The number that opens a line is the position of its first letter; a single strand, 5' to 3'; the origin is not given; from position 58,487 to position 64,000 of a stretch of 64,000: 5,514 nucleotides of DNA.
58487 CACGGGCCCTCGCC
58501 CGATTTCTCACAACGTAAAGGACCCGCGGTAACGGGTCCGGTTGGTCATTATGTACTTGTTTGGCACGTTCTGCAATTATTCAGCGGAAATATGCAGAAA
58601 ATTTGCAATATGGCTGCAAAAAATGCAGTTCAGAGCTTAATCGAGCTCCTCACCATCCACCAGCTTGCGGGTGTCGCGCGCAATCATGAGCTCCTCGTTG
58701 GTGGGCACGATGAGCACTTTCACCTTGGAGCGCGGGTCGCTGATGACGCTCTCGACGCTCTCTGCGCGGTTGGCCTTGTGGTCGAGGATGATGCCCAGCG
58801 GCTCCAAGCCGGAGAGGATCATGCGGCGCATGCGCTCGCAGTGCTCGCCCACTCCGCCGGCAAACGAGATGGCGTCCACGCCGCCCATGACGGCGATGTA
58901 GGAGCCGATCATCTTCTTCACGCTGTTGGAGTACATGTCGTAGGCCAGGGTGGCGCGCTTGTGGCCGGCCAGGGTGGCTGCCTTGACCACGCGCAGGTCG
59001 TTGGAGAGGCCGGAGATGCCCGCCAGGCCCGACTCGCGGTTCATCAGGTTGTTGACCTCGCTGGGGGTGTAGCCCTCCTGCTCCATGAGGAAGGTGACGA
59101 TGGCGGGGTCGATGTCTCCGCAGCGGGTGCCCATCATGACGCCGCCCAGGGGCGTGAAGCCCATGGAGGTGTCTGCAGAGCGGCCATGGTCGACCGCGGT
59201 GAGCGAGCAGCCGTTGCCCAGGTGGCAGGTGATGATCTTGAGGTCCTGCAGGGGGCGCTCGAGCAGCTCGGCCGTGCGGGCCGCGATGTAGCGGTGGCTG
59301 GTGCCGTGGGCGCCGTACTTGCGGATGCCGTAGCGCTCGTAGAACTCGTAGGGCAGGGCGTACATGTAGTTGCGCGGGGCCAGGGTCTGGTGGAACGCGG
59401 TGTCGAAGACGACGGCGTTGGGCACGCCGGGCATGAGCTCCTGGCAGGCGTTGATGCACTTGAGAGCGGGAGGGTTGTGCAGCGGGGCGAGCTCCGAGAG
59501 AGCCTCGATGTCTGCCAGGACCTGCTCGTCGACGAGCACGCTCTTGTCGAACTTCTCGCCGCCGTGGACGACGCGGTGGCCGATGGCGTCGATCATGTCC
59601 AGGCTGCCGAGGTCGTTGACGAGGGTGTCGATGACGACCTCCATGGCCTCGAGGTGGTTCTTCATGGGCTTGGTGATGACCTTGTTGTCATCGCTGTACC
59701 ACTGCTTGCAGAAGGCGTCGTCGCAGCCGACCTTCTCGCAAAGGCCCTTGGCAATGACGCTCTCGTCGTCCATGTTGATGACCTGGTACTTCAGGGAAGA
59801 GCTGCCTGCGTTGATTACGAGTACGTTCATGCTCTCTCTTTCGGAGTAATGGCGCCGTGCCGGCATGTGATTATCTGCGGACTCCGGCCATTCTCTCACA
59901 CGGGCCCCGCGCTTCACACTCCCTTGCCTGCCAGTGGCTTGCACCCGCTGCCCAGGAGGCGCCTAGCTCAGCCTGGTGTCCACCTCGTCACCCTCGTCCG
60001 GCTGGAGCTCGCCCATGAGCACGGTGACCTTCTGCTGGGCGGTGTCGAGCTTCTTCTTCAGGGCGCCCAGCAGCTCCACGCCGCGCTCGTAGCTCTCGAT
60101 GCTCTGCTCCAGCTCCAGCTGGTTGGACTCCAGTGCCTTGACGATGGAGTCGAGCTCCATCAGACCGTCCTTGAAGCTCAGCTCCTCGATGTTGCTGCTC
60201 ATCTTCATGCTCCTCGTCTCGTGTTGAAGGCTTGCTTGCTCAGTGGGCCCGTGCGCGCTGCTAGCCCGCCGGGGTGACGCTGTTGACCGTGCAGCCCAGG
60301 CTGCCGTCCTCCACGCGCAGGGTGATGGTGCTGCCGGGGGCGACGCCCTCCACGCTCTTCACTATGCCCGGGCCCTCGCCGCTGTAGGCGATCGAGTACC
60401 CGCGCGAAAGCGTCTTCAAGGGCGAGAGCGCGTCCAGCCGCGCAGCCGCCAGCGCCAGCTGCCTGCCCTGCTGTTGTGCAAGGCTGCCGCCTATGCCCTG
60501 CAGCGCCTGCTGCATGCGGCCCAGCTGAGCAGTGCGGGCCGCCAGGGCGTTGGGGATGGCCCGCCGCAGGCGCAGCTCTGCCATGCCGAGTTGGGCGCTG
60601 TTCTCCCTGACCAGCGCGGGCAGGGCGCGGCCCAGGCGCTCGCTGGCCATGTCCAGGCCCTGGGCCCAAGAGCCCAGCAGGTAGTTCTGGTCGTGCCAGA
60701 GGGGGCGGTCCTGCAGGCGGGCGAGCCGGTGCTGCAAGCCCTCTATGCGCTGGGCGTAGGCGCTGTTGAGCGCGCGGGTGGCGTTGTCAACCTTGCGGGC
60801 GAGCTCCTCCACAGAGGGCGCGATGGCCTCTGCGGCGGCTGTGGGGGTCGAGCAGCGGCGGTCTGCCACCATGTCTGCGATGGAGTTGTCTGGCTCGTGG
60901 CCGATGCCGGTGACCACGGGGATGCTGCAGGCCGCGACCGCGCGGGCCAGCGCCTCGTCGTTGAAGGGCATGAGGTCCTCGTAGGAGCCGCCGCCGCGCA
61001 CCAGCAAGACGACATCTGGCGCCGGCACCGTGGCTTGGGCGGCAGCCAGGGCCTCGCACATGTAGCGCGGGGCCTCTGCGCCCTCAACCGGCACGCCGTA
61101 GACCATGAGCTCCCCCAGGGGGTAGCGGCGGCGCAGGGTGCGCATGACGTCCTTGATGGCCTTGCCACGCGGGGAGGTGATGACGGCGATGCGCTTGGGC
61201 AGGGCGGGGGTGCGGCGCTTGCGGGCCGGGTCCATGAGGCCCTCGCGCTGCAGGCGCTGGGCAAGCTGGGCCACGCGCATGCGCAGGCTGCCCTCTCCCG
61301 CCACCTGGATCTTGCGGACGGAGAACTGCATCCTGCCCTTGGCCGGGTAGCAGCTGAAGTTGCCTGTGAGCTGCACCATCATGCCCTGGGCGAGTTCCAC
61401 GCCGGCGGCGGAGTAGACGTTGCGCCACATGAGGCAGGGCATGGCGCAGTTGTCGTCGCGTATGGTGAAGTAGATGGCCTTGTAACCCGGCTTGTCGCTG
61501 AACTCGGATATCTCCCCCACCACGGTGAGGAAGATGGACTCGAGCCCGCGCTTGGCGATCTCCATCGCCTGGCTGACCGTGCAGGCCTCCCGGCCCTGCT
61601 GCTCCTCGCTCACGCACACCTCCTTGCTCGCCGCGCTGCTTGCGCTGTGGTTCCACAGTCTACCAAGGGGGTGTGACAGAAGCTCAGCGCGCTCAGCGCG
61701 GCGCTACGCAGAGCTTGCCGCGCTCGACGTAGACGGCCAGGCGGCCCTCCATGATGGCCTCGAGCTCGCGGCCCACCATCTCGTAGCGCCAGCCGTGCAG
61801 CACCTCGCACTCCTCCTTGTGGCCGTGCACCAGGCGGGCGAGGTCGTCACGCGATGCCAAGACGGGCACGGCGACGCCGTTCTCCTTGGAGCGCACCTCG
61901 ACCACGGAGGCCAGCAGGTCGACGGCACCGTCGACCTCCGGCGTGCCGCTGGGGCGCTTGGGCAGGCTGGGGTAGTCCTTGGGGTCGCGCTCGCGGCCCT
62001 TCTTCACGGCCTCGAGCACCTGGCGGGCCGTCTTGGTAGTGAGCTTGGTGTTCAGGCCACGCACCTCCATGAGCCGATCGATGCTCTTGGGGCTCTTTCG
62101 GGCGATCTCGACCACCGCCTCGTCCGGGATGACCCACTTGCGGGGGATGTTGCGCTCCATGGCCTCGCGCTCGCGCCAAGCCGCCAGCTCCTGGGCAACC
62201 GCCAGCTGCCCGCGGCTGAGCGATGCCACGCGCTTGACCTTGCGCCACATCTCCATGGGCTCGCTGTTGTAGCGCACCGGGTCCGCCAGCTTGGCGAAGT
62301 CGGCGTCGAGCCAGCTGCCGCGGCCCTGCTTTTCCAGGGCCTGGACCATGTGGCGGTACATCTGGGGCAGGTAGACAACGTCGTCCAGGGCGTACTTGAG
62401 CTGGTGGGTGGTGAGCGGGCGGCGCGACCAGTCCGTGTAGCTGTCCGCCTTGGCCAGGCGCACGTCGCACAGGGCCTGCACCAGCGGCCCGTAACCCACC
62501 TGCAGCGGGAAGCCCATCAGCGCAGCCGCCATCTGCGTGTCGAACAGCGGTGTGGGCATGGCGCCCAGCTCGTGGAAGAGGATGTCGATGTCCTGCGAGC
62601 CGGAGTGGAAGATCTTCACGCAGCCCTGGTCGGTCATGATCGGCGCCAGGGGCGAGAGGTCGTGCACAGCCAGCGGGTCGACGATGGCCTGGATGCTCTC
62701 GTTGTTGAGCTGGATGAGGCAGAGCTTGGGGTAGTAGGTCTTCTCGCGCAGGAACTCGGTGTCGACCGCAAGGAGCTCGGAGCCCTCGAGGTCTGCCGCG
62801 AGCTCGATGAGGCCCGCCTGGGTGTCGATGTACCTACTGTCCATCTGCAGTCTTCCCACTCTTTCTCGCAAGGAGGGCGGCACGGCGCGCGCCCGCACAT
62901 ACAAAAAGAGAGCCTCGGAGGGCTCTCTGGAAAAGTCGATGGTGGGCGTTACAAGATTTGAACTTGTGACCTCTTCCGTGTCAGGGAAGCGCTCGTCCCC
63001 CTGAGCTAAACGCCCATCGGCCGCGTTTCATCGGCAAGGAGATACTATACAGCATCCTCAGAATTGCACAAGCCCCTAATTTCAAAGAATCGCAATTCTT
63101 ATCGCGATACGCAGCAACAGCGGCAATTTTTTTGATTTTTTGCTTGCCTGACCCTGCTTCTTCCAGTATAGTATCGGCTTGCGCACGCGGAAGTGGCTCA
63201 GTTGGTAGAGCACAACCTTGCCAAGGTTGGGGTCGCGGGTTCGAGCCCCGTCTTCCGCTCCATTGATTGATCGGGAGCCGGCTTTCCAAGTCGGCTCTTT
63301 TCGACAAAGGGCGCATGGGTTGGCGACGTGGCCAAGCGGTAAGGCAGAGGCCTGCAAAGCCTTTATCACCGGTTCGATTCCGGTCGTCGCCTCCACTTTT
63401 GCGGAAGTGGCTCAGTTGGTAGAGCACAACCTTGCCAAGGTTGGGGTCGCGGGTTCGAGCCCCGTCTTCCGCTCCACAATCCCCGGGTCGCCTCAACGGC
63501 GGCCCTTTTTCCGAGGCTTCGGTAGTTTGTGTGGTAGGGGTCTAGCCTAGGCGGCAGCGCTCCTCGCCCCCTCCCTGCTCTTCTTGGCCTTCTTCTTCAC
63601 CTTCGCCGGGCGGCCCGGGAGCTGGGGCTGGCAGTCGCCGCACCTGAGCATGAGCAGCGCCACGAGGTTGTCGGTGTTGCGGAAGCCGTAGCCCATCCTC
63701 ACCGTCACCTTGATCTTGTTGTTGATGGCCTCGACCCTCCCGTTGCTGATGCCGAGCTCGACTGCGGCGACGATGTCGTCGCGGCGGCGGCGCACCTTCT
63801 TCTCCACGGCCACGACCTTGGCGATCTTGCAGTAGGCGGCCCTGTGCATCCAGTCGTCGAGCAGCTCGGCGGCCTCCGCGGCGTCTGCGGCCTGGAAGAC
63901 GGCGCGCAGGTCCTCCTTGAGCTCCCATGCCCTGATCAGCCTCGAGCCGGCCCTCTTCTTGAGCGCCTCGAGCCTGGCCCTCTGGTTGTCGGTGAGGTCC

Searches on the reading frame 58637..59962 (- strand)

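Call 43: search_protein_families(library=pfam, proteins=[window:58637-59962:-], max_evalue=0.00001)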
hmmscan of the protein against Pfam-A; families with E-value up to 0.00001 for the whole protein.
window:58637-59962:- (441 aa): 1 family
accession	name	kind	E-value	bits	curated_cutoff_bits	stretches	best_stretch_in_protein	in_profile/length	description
PF00871.23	Acetate_kinase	-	5.2e-148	493.3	22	1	47-429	2-392/392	Acetokinase family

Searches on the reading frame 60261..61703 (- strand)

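Call 43: search_protein_families(library=pfam, proteins=[window:60261-61703:-], max_evalue=0.00001)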
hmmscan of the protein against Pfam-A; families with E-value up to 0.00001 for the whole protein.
window:60261-61703:- (480 aa): 3 families
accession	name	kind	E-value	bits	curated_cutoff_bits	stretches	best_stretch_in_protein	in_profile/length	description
PF02601.20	Exonuc_VII_L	-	7.6e-89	298.7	35.9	1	156-471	1-314/315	Exonuclease VII, large subunit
PF13742.12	tRNA_anti_2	-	2.6e-17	63.3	27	1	42-133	2-95/95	OB-fold nucleic acid binding domain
PF01336.31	tRNA_anti-codon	-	3.3e-07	30.6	27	1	60-134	2-74/75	OB-fold nucleic acid binding domain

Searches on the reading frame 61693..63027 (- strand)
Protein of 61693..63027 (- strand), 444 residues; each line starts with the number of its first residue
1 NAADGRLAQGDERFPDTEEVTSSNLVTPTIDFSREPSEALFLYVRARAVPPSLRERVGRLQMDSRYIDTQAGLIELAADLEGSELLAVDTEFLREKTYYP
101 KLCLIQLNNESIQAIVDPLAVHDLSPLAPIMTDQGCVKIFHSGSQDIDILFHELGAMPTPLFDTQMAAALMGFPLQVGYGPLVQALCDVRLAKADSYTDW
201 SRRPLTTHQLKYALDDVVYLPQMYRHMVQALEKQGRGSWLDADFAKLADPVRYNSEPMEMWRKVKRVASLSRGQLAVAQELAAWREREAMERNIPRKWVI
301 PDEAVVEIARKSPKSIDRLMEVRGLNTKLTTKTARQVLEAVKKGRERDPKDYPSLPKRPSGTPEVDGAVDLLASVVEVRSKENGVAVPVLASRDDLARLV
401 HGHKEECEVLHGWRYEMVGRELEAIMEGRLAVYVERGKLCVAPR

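Call 43: search_protein_families(library=pfam, proteins=[window:61693-63027:-], max_evalue=0.00001)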
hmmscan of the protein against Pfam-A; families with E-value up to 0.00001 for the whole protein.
window:61693-63027:- (444 aa): 2 families
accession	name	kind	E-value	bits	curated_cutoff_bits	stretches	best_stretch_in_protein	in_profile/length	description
PF01612.26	DNA_pol_A_exo1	-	2.6e-37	128.7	23.6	1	65-231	2-172/173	3'-5' exonuclease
PF00570.28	HRDC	-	1.1e-14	54.5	23.8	1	274-341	1-68/68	HRDC domain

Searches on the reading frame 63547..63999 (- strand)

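Call 43: search_protein_families(library=pfam, proteins=[window:63547-63999:-], max_evalue=0.00001)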
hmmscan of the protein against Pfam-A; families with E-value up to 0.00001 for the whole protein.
window:63547-63999:- (150 aa): 1 family
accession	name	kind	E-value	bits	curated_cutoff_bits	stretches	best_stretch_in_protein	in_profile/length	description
PF01610.23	DDE_Tnp_ISL3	-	6.2e-28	98.7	23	1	1-114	126-238/240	Transposase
